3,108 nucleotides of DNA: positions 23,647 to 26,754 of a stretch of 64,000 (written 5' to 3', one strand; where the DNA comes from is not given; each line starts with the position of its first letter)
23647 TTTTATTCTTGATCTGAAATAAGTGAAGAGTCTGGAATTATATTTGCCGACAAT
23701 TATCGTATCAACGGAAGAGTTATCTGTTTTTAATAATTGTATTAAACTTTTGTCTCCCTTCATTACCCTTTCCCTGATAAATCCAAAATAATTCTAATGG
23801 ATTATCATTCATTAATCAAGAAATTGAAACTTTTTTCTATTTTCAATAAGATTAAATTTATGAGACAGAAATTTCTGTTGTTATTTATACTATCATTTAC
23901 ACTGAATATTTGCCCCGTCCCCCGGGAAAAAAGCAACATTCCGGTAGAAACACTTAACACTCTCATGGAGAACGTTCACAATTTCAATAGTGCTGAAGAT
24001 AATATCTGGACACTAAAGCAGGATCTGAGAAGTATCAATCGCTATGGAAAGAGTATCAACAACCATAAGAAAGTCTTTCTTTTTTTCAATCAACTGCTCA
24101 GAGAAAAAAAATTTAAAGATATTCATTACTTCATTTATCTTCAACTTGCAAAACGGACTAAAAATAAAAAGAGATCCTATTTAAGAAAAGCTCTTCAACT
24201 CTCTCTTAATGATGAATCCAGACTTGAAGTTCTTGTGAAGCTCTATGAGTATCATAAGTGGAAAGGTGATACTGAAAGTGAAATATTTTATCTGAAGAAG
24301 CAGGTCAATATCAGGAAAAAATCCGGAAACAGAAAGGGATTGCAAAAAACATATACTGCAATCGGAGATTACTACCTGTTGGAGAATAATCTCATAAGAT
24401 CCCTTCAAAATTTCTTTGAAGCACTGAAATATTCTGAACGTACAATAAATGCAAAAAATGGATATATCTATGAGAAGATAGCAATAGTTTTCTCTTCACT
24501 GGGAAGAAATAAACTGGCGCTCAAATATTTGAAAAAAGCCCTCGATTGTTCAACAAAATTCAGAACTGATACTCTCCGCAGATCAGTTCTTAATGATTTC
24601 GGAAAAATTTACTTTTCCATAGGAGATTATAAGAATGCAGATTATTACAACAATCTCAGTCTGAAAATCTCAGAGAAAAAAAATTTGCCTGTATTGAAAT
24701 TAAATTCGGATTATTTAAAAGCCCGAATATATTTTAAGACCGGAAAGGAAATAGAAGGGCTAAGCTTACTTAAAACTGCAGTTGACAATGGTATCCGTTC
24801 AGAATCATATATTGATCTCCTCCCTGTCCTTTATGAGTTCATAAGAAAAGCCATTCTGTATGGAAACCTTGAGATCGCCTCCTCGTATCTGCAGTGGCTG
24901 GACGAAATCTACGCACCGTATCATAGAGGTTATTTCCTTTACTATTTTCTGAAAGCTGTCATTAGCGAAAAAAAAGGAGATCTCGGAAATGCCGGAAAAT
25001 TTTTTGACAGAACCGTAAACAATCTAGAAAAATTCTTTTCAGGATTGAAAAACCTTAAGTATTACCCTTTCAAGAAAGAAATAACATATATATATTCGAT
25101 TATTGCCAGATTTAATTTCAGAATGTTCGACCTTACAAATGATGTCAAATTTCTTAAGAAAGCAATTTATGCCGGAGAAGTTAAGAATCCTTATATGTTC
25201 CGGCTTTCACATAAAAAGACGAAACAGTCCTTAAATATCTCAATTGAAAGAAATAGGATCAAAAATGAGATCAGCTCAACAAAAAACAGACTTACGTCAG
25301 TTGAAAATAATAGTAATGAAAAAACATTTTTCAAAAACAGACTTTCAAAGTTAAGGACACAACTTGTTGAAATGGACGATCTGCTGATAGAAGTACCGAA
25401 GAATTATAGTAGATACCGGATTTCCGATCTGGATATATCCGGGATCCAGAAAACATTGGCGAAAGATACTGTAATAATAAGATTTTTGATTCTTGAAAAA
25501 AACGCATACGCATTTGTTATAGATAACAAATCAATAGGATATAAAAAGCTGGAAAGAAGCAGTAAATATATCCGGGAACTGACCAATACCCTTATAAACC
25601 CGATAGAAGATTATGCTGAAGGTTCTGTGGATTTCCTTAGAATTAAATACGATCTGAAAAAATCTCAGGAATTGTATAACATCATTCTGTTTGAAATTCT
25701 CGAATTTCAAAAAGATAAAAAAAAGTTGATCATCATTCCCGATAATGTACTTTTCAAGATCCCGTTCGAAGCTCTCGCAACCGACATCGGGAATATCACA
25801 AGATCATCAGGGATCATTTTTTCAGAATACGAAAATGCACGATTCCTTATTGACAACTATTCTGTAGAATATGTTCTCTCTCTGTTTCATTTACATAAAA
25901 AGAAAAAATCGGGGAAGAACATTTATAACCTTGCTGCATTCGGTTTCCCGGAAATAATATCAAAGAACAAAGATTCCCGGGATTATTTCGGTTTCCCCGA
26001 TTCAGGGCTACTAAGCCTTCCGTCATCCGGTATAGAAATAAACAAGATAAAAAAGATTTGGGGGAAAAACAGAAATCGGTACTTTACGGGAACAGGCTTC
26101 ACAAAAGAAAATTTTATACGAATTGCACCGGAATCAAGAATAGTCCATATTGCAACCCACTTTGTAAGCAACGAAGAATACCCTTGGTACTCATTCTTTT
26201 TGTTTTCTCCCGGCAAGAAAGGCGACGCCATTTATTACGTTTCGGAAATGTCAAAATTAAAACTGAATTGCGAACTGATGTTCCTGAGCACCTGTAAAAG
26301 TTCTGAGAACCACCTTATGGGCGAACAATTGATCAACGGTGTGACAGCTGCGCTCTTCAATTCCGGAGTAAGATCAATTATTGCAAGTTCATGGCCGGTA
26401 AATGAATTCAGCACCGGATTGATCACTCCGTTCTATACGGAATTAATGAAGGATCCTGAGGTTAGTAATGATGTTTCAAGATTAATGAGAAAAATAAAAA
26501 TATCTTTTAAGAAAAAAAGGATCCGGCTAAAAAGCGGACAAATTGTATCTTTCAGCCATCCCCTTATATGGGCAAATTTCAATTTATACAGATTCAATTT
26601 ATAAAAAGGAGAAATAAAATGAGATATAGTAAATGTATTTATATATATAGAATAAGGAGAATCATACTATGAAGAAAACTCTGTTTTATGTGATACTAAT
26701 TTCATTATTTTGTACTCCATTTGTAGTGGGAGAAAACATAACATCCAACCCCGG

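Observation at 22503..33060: ECF sigma / anti-sigma / exported TPR-CHAT protease / PKD-barrel-PKD module: an envelope system with no characterised counterpart known to me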

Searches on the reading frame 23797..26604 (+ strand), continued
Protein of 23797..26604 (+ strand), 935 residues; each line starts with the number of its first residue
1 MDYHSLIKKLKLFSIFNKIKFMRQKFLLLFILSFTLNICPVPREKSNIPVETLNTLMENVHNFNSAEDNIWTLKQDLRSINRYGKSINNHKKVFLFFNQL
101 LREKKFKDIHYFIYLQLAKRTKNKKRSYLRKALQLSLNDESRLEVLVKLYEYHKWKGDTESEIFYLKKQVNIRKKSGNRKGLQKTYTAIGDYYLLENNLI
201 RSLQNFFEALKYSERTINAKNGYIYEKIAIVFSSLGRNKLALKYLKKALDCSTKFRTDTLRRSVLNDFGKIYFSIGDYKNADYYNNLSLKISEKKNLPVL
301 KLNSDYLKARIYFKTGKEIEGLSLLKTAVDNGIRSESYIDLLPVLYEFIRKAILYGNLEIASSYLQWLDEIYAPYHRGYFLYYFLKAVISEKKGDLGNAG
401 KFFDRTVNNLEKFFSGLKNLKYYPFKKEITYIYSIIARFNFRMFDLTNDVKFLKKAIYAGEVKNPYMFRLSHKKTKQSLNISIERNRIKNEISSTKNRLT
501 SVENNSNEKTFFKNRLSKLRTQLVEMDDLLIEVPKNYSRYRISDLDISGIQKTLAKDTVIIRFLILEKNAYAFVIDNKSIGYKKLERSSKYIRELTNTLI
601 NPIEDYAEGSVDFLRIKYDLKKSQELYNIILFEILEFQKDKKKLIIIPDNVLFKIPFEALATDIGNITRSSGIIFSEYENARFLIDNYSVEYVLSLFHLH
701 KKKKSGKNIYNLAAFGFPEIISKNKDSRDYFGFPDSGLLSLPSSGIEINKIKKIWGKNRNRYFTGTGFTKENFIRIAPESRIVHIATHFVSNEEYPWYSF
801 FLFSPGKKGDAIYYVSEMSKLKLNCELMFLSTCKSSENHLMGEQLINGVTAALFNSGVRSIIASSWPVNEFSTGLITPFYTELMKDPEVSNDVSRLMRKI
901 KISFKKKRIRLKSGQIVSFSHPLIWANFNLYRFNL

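Call 98: find_encoding_contigs(protein=P0141, flank=5000, max_places=1)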
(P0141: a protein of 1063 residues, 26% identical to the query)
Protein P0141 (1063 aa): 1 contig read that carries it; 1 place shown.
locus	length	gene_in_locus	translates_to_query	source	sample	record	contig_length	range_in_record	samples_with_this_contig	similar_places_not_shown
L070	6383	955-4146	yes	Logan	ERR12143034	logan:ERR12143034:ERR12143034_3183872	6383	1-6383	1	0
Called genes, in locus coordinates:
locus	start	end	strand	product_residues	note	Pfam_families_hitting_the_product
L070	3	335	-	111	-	?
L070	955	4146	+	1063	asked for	PF00515:TPR_1 (faint), PF07719:TPR_2 (faint), PF13374:TPR_10 (faint), PF13431:TPR_17 (faint), PF13424:TPR_12 (weak), PF17874:TPR_MalT, PF13424:TPR_12, PF12770:CHAT, +7 more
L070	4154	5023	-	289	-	PF14559:TPR_19 (faint)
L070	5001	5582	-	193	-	PF04542:Sigma70_r2 (weak)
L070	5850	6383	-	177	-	?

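Call 99: find_encoding_contigs(protein=P0140, flank=5000, max_places=1)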
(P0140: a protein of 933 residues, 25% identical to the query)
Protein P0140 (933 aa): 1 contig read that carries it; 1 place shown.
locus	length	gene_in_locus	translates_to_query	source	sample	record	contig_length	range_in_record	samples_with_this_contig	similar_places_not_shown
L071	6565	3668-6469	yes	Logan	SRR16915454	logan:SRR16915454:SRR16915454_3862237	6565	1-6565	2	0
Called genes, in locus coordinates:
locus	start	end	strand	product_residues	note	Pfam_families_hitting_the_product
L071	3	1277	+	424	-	?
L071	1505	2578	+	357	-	PF13529:Peptidase_C39_2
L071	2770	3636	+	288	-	-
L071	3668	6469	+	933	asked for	PF00515:TPR_1 (faint), PF07719:TPR_2 (faint), PF13174:TPR_6 (faint), PF13181:TPR_8 (faint), PF13176:TPR_7 (faint), PF13374:TPR_10 (faint), PF13424:TPR_12, PF12770:CHAT, +2 more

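Call 100: find_encoding_contigs(protein=P0153, flank=5000, max_places=1)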
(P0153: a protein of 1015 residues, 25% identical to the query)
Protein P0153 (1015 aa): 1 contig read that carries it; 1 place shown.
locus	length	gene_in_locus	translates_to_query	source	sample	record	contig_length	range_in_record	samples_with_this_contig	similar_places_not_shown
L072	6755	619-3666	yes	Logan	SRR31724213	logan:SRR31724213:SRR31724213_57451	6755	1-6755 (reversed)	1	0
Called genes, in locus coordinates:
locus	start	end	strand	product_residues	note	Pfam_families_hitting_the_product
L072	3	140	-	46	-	?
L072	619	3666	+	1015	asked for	PF13424:TPR_12 (faint), PF12770:CHAT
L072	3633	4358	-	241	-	-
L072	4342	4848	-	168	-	PF00196:GerE (weak), PF08281:Sigma70_r4_2 (weak)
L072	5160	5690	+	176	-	PF13505:OMP_b-brl (weak)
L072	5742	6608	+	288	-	-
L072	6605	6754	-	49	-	?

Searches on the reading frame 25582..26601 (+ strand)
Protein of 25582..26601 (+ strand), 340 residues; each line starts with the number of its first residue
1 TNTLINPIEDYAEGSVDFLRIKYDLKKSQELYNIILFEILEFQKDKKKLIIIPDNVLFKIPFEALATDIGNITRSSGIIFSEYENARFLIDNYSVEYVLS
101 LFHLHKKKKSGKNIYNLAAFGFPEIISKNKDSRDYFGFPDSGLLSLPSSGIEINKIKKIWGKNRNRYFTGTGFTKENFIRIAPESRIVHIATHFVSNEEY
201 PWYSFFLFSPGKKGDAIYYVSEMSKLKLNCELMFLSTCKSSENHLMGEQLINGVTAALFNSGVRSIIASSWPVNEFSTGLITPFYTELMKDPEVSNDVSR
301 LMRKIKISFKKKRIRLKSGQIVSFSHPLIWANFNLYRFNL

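Call 32: search_solved_structures(query=A3, max_evalue=10, show_alignments=3)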
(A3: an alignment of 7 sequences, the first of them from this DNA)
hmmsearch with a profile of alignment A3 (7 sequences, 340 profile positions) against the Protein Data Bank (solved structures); distinct sequences matched with E-value up to 10: 2.
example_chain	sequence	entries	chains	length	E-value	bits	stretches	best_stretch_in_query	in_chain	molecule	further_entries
2gzf_A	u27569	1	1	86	1.6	10.9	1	181-215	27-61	Colicin-E9 immunity protein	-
2xzr_A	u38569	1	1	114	3.5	9.8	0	137-187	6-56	IMMUNOGLOBULIN-BINDING PROTEIN EIBD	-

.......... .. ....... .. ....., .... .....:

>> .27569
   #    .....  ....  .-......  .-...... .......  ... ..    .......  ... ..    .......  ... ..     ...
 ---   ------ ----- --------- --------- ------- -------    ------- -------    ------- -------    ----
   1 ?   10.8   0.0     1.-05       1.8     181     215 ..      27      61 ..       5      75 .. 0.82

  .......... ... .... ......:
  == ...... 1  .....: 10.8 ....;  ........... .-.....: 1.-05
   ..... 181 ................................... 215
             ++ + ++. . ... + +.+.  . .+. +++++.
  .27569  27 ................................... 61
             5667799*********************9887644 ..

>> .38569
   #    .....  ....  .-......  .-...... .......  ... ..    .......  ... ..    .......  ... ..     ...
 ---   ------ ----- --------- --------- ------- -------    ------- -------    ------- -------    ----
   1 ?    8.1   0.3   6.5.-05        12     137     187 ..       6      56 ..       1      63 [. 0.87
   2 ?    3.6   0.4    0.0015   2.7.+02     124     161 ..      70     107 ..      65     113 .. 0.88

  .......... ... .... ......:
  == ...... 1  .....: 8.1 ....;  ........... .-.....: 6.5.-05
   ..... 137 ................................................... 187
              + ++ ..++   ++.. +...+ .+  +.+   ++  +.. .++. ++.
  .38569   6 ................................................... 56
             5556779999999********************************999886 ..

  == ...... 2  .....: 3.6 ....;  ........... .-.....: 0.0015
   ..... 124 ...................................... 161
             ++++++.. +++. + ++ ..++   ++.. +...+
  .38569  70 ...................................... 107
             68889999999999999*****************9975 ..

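Call 52: search_solved_structures(query=A6, max_evalue=10, show_alignments=4)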
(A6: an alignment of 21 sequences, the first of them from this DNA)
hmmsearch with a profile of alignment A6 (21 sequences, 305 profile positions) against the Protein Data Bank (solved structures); distinct sequences matched with E-value up to 10: 13.
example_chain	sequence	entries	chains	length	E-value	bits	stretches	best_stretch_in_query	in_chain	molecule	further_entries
8rot_B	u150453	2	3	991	2.4e-10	43.6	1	137-284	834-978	CHAT domain-containing protein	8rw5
8d9h_E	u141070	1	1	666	8.4e-07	32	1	135-256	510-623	CHAT domain protein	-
8d9f_A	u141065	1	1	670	2.1e-06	30.7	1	135-256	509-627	CHAT domain protein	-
8d9g_A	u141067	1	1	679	2.8e-06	30.3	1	135-256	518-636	CHAT domain protein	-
7x8a_D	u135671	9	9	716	3.3e-06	30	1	135-256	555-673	CHAT domain protein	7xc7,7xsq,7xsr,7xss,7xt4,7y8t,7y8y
7y83_D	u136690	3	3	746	3.8e-06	29.8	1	135-256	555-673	CHAT domain protein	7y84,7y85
7y9x_B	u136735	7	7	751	0.00014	24.7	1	145-284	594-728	CHAT domain-containing protein | Csx29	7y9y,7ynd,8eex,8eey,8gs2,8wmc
2ltp_A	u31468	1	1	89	0.7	12.6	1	252-286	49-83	Nuclear receptor corepressor 2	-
5fc2_B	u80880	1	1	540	0.97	12.1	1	175-251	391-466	separase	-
5fby_A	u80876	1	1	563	1.1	12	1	175-251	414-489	separase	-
2gzf_A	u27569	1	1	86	1.1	11.9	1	147-189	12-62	Colicin-E9 immunity protein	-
5fc3_B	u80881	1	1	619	1.2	11.7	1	175-251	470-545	separase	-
9lut_L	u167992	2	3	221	2.5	10.7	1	206-238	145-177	PSI subunit V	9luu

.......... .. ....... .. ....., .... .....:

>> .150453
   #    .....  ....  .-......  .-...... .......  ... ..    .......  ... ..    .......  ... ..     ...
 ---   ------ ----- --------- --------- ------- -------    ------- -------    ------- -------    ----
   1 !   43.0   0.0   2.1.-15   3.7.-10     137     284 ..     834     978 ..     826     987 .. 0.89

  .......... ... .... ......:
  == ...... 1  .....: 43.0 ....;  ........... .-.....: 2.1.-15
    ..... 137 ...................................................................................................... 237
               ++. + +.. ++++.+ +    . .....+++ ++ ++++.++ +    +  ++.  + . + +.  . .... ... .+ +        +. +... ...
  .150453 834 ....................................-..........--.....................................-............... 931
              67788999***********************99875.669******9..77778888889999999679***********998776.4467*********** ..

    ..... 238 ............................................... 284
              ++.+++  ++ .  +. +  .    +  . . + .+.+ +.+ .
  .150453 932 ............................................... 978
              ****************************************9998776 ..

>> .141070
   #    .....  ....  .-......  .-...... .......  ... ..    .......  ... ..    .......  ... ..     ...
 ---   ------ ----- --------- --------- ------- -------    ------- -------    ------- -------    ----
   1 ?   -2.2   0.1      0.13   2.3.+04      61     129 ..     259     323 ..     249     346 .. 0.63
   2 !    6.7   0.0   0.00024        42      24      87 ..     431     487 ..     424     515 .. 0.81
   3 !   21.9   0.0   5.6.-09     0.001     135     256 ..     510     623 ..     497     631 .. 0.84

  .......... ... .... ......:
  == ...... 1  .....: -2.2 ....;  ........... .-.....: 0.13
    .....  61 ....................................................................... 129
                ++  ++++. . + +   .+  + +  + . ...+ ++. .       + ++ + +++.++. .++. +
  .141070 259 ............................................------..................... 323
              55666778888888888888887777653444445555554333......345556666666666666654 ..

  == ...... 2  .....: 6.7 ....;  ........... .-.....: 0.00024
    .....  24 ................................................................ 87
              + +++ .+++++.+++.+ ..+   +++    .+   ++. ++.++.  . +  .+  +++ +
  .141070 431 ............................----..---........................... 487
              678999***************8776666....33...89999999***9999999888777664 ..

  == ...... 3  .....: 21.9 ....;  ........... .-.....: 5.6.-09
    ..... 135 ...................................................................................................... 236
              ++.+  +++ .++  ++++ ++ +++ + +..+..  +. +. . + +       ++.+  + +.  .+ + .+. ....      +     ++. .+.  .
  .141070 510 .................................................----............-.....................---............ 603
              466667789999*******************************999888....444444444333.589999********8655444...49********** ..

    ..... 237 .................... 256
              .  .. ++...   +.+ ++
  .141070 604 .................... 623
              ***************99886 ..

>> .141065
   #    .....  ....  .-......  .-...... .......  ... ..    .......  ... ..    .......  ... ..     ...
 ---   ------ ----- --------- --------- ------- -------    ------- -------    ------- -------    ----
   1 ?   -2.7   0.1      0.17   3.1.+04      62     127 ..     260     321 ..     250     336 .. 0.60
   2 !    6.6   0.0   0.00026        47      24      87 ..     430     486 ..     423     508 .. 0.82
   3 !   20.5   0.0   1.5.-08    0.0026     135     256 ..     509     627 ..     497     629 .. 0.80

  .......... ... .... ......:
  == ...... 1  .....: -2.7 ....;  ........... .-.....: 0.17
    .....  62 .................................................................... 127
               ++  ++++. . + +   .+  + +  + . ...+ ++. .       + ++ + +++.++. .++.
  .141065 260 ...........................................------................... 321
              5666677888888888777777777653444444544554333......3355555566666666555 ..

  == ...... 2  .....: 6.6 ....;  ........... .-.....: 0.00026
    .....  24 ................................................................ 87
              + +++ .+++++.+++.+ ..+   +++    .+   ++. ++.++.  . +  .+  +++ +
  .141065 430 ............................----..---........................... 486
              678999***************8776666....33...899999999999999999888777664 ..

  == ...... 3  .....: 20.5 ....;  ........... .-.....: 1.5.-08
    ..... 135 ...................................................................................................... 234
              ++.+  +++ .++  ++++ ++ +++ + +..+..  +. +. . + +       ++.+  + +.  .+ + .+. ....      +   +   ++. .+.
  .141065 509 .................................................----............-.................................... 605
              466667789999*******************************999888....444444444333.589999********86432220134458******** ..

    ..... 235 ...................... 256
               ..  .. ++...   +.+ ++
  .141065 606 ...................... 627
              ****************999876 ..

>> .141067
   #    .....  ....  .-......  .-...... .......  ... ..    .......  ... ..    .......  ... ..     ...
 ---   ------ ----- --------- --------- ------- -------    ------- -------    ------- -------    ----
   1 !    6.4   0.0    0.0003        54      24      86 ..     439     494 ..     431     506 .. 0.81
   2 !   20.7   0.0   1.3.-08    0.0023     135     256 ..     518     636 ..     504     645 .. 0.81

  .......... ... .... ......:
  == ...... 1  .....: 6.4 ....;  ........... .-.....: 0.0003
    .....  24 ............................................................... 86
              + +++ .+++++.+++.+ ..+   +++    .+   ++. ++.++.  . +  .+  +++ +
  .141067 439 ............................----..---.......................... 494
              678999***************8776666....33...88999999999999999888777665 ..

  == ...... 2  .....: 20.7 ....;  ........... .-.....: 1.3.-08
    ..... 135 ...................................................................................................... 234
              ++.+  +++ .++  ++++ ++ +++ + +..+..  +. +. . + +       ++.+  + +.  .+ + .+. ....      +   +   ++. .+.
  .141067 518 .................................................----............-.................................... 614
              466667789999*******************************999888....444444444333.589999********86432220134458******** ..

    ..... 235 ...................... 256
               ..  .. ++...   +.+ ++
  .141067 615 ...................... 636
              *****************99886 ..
